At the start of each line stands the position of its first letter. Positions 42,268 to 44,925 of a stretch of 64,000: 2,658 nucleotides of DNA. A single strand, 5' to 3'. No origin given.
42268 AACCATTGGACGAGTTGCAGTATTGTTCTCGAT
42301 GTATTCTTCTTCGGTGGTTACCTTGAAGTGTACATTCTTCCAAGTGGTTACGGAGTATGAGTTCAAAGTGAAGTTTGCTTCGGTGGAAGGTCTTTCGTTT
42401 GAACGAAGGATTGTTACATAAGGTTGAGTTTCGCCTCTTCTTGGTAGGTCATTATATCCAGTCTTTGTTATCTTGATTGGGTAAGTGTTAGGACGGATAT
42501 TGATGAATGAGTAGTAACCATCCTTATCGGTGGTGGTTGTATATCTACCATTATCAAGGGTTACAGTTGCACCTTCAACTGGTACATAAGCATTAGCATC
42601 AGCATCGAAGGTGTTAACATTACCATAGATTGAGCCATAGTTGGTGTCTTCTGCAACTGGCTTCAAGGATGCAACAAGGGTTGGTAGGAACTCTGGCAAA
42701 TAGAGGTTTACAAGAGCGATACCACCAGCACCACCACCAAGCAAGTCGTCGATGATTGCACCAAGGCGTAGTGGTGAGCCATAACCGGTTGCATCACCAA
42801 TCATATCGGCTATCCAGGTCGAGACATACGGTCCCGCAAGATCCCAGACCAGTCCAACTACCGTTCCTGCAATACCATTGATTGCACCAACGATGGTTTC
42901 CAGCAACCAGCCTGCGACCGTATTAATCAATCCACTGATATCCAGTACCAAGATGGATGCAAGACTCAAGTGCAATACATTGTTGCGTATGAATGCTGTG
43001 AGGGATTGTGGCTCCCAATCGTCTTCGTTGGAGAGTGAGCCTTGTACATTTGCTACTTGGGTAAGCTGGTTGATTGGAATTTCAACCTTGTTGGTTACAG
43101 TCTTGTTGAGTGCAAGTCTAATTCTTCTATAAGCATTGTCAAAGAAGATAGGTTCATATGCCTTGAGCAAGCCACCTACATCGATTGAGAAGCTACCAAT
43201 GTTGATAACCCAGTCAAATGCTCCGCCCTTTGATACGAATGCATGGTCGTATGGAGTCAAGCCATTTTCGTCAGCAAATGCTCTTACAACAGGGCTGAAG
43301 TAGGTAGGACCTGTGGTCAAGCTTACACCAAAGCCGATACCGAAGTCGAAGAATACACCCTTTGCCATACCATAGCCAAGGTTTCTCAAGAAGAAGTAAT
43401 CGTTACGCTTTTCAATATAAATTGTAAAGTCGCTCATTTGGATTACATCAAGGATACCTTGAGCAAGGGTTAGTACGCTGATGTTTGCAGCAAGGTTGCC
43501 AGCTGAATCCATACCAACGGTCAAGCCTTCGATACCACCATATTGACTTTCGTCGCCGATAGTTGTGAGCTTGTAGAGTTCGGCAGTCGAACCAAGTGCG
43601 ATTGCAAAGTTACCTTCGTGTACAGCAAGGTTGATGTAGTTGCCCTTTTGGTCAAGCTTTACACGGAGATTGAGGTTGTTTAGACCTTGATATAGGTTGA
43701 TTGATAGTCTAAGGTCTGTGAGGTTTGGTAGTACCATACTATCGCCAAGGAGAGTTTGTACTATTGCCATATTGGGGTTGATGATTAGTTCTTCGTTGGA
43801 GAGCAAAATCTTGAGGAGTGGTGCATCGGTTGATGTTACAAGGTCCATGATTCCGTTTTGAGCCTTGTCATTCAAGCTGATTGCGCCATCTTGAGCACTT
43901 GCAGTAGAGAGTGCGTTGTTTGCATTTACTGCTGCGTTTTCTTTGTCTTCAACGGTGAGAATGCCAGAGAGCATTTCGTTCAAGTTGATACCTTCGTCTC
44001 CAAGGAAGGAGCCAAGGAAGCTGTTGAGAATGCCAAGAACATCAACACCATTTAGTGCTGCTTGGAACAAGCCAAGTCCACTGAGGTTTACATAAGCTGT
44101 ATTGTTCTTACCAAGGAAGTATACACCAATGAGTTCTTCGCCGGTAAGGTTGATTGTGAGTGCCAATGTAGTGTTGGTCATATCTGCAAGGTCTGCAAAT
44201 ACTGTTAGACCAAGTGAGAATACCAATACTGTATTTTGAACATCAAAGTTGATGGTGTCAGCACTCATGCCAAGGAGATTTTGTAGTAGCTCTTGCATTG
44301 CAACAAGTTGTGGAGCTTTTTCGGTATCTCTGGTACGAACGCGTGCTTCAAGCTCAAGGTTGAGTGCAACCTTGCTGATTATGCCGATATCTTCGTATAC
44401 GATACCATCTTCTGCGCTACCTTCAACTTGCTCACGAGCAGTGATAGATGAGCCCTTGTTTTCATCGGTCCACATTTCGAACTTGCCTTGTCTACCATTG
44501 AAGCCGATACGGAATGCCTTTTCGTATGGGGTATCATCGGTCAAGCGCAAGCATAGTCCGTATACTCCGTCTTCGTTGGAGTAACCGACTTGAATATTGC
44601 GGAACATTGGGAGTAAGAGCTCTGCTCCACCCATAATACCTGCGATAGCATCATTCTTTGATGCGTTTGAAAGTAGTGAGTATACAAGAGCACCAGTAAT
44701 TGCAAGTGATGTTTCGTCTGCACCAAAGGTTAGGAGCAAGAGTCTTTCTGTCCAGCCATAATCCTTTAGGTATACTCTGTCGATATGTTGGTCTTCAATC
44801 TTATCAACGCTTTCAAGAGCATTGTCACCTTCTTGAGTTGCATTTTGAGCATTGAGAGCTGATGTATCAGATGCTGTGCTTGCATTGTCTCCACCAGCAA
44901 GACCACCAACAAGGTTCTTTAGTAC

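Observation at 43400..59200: About 14 tandem, highly divergent 300-400-aa modules with a conserved module-end motif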

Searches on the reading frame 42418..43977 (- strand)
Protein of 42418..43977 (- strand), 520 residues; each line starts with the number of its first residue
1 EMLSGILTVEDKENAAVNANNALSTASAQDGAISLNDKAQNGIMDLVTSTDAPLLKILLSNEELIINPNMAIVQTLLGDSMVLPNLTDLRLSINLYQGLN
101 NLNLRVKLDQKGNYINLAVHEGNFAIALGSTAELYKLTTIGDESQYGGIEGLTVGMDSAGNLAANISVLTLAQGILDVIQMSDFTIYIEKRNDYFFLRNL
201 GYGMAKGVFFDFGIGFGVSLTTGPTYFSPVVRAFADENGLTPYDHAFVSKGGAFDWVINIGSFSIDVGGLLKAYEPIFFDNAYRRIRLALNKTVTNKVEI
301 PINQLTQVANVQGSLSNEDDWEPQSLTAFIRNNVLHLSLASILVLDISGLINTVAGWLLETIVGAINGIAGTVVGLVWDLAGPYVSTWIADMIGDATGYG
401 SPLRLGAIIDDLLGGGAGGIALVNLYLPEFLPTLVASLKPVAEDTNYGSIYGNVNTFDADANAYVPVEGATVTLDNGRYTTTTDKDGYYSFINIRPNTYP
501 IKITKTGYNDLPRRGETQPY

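Call 48: find_related_loci(query=A3, collection=genome_contigs, flank=10000)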
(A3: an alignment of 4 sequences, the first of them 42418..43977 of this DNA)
Query A3 (520 aa) in genome_contigs; peptide patterns used: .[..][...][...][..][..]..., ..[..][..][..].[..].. (x = any residue, [..] = any of these).
132 stretches matched a pattern; 31 encode a relative of the query (tblastn E <= 1e-3); 30 distinct loci.
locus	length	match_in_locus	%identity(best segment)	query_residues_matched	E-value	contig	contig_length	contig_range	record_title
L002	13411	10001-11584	75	1-520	0e+0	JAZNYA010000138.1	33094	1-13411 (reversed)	MAG: Candidatus Stercoripulliclostridium sp. isolate T1900044777_TS20190243.MAGScoT_cleanbin_000072 SGB_2502_k141_218472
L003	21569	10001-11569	77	1-520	0e+0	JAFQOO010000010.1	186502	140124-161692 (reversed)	MAG: Clostridia bacterium isolate RGIG2008 Goat_Colon-1__c446, whole genome shotgun sequence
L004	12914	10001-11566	73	1-519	0e+0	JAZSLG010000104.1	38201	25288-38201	MAG: Candidatus Stercoripulliclostridium sp. isolate T1900044558_TS20190024.MAGScoT_cleanbin_000033 SGB_336_k141_3649326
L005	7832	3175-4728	75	1-519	0e+0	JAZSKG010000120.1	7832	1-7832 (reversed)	MAG: Candidatus Stercoripulliclostridium sp. isolate T1900044561_TS20190027.MAGScoT_cleanbin_000024 SGB_368_k141_1485086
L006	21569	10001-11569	75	1-520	0e+0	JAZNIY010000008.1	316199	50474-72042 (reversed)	MAG: Candidatus Stercoripulliclostridium sp. isolate T1900044682_TS20190148.MAGScoT_cleanbin_000015 SGB_1698_k141_161195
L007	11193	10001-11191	92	1-401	0e+0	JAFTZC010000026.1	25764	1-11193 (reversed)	MAG: Clostridia bacterium isolate RGIG4281 Roe_deer_Colon.Co__c753595, whole genome shotgun sequence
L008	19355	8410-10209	58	1-519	3e-179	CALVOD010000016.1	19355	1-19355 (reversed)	MAG: uncultured Clostridia bacterium isolate BRZ_AB__bin25 genome assembly, contig: BRZ_AB__NODE_2707_length_19355_cov_1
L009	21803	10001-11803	57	1-519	6e-179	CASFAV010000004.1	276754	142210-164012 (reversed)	uncultured Eubacteriales bacterium isolate SI.O39.metabat-bins.38 genome assembly, contig: SI.O39.metabat-bins.38.fa_k14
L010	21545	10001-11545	57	1-519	4e-168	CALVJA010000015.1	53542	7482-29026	MAG: uncultured Clostridia bacterium isolate BRZ_CF__bin14 genome assembly, contig: BRZ_CF__NODE_782_length_53542_cov_12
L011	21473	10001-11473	53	37-519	5e-160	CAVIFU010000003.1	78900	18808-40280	Ruminococcus bicirculans (ex Wegman et al. 2014) isolate H07682-L1_cleanbin_000021 genome assembly, contig: Spades_H0768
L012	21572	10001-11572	53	1-519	2e-166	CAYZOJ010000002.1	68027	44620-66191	MAG TPA_asm: uncultured Christensenellaceae bacterium isolate SRP225648_co1_589 genome assembly, contig: NODE_623_length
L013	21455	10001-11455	47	43-513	8e-136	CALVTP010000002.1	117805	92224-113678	MAG: uncultured Clostridia bacterium isolate BRZ_KS__bin88 genome assembly, contig: BRZ_KS__NODE_151_length_117805_cov_1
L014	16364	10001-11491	48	35-513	1e-135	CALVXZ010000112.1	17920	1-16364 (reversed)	MAG: uncultured Clostridia bacterium isolate BRZ_GG__bin9 genome assembly, contig: BRZ_GG__NODE_4156_length_17920_cov_8.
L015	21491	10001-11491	43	39-516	3e-121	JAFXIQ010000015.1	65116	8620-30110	MAG: Clostridia bacterium isolate RGIG6449 Sheep_Rectum.Co__c821272, whole genome shotgun sequence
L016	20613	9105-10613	43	20-520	2e-115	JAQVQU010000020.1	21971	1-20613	MAG: Clostridia bacterium isolate STF1_234 NODE_5672_length_21971_cov_18.610419_Sandtown_F1, whole genome shotgun sequen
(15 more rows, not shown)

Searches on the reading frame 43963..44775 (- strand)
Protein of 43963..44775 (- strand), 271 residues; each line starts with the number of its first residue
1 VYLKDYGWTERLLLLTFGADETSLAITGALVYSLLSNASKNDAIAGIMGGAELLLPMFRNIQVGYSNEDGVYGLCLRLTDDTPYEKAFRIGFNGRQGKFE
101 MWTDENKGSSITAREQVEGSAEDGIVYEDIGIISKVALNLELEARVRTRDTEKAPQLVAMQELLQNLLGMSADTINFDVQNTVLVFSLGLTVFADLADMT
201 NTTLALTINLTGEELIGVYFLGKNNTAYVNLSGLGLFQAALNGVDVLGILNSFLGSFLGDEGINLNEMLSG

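Call 39: predict_structure(alignment_id=A2)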
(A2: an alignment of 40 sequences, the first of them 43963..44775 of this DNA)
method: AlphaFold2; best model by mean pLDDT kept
length: 271 residues; sequences in the alignment: 40
mean_pLDDT: 79.4   pTM: 0.49
mean pLDDT of the five models: 79.4, 78.1, 74.8, 73.1, 72.8
residues with pLDDT >= 90: 61; 70-90: 152; 50-70: 35; < 50: 23
segments of 3 or more residues with pLDDT < 50: 1-4, 7-9, 114-128
pLDDT, mean of each block of 10 residues (from residue 1): 46 81 84 83 88 73 82 85 74 86 75 47 47 81 85 84 85 85 89 91 94 94 94 93 85 74 63 45
secondary structure, 60 per line:
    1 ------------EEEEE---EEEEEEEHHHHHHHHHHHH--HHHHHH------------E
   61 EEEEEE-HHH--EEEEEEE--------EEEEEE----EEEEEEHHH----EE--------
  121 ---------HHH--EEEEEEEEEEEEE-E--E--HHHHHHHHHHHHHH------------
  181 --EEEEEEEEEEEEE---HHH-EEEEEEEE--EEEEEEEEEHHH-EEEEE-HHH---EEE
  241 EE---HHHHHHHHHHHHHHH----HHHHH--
elements in order: E13-17 E21-27 H28-39 H42-47 E60-66 E73-79 E88-93 E98-103 E135-147 H155-168 E183-195 E203-210 E213-221 E226-230 E238-242 H246-260 H265-269

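Call 42: fold_search(model_id=the predicted structure, library=pdb)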
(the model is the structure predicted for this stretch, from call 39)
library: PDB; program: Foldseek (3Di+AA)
matches with E <= 10: 679; with E <= 0.001: 0
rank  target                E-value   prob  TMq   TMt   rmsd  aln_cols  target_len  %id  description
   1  6muk                  3.3e-02  0.35  0.16  0.13  15.2       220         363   14  1.93 Angstrom Resolution Crystal Structure of Peptidase M23 from Neisseria gonorrhoeae. (released 2018-10-31)
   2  3slu_B                7.0e-02  0.38  0.18  0.16  13.7       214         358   12  Crystal structure of NMB0315 (released 2012-02-01)
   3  6x7p                  7.8e-02  0.09  0.11  0.11  19.9       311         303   11  LnmK in complex with 2-sulfonate-propionyl-oxa(dethia)-CoA (released 2020-06-10)
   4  3slu_A                9.2e-02  0.23  0.16  0.14  15.1       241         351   11  Crystal structure of NMB0315 (released 2012-02-01)
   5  4hzn                  1.9e-01  0.06  0.11  0.10  20.3       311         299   11  The Structure of the Bifunctional Acetyltransferase/Decarboxylase LnmK from the Leinamycin Biosynthetic Pathway Revealin (released 2013-01-30)
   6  4hzo                  2.5e-01  0.06  0.11  0.11  19.7       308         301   12  The Structure of the Bifunctional Acetyltransferase/Decarboxylase LnmK from the Leinamycin Biosynthetic Pathway Revealin (released 2013-01-30)
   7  9ohx_A                2.7e-01  0.35  0.18  0.17  15.6       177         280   10  CD1c presenting endogenous lipids (released 2025-11-19)
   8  6x7l                  2.8e-01  0.10  0.12  0.11  20.0       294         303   11  LnmK in complex with 2-nitronate-propionyl-CoA (released 2020-06-10)
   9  1i3s_A                3.5e-01  0.12  0.19  0.18  20.3       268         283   11  THE 2.7 ANGSTROM RESOLUTION CRYSTAL STRUCTURE OF A MUTATED BACULOVIRUS P35 AFTER CASPASE CLEAVAGE (released 2001-10-24)
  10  6x7m                  3.5e-01  0.09  0.12  0.11  19.8       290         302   11  LnmK in complex with 2-nitronate-propionyl-oxa(dethia)-CoA (released 2020-06-10)
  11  1i3s_B                3.7e-01  0.12  0.18  0.17  20.3       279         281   11  THE 2.7 ANGSTROM RESOLUTION CRYSTAL STRUCTURE OF A MUTATED BACULOVIRUS P35 AFTER CASPASE CLEAVAGE (released 2001-10-24)
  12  8z5n_4                4.1e-01  0.15  0.13  0.13  15.6       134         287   11  Cryo-EM structure of the LPHT ring (released 2025-10-22)
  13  9g41_A                4.6e-01  0.23  0.15  0.03  19.0       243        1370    7  Mouse Teneurin2 dimer variant A0B1 (released 2026-01-21)
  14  5wix                  4.6e-01  0.03  0.09  0.07  26.7       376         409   11  Crystal structure of P47 of Clostridium botulinum E1 (released 2017-10-25)
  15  3u1w_C                5.1e-01  0.10  0.15  0.16  17.9       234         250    8  Crystal structure of a Calcium binding protein (BDI_1975) from Parabacteroides distasonis ATCC 8503 at 2.00 A resoluti (released 2012-01-25)
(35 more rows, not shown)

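Call 57: search_solved_structures(query=A2, max_evalue=10)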
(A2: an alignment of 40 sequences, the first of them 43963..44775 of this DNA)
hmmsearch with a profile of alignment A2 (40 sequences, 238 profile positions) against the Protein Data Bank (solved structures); distinct sequences matched with E-value up to 10: 1.
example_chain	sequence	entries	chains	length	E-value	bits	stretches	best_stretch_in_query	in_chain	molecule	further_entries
3q6a_A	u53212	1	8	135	1.4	12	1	48-108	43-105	uncharacterized protein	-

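Call 58: search_protein_families(library=pfam, alignment_id=A2, max_evalue=1)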
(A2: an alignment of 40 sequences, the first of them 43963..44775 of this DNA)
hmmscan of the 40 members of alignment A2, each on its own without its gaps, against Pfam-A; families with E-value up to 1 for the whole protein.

A. member 1, window:43963-44775:- (271 aa): 0 families

B. families by the number of members that match (of 40 scanned): 17 families
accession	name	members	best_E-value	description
PF03395.19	Pox_P4A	1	0.006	Poxvirus P4A protein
PF05085.17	DUF685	1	0.023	Protein of unknown function (DUF685)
PF16522.10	FliS_cochap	1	0.031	Flagellar FLiS export co-chaperone, HP1076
PF13040.11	Fur_reg_FbpB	1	0.034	Fur-regulated basic protein B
PF22239.2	DUF6947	1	0.044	Domain of unknown function (DUF6947)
PF16507.11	HEAT_PSME4_mid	1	0.077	Proteasome activator complex subunit 4, mid HEAT repeats region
PF12984.12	DUF3868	1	0.12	Domain of unknown function (DUF3868)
PF08244.19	Glyco_hydro_32C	1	0.13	Glycosyl hydrolases family 32 C terminal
PF01253.27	SUI1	1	0.17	Translation initiation factor SUI1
PF06810.17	Phage_scaffold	1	0.18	Phage capsid assembly scaffolding protein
PF18981.6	InlK_D3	1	0.19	Internalin K domain (D3/D4)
PF20216.3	DUF6576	1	0.21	Family of unknown function (DUF6576)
PF08795.16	DUF1796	1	0.23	Putative papain-like cysteine peptidase (DUF1796)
PF19087.6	DUF5776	1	0.24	Domain of unknown function (DUF5776)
PF23131.1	DotY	1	0.25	DotY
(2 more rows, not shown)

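Call 86: find_homologous_proteins(query=A2, max_evalue=0.00001)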
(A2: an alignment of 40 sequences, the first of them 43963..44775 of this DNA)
Query A2 (40 sequences) (271 aa, profile of the alignment): 1 proteins with E <= 0.00001 among 8000 candidates.
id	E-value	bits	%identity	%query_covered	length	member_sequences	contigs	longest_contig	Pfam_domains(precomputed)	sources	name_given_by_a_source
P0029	2.1e-28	118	76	90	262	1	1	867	-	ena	-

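Call 95: fold_search(model_id=the predicted structure, library=viral)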
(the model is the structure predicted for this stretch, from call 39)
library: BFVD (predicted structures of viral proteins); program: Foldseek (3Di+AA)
matches with E <= 10: 344; with E <= 0.001: 1
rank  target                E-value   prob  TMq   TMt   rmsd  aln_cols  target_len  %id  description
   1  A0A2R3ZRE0            5.8e-04  0.98  0.22  0.21  17.1       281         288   11  (no name in the UniProt tables at hand)
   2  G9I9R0                6.1e-03  0.69  0.17  0.16  17.5       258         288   10  (no name in the UniProt tables at hand)
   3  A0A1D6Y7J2            5.0e-02  0.60  0.23  0.25  14.2       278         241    8  (no name in the UniProt tables at hand)
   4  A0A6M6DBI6            7.6e-02  0.85  0.19  0.24  12.2       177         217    9  (no name in the UniProt tables at hand)
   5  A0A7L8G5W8            1.2e-01  0.77  0.16  0.28  16.8       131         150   13  (no name in the UniProt tables at hand)
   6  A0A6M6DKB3            2.1e-01  0.38  0.19  0.23  12.9       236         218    8  (no name in the UniProt tables at hand)
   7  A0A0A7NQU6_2          2.5e-01  0.14  0.16  0.05  19.6       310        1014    9  ILEI/PANDER domain-containing protein [Lactobacillus phage LfeInf]
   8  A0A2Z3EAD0            3.1e-01  0.12  0.14  0.11  17.5       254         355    9  (no name in the UniProt tables at hand)
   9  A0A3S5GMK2            3.2e-01  0.25  0.21  0.09  16.7       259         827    9  (no name in the UniProt tables at hand)
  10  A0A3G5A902            3.8e-01  0.12  0.14  0.16  23.3       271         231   10  Uncharacterized protein [Harvfovirus sp.]
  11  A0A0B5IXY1            4.2e-01  0.15  0.18  0.14  16.5       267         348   10  Morn repeat protein [Pandoravirus inopinatum]
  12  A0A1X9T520            4.2e-01  0.07  0.14  0.09  20.1       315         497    8  Chitin binding protein domain protein [Ranid herpesvirus 3]
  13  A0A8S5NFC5            4.5e-01  0.11  0.12  0.13  19.5       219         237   10  High potential iron-sulfur protein like [Siphoviridae sp. ctrok7]
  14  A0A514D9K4            4.7e-01  0.05  0.08  0.11  23.1       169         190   13  Uncharacterized protein (Fragment) [Leviviridae sp.]
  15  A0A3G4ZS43            5.3e-01  0.06  0.13  0.14  21.8       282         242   10  Uncharacterized protein [Barrevirus sp.]
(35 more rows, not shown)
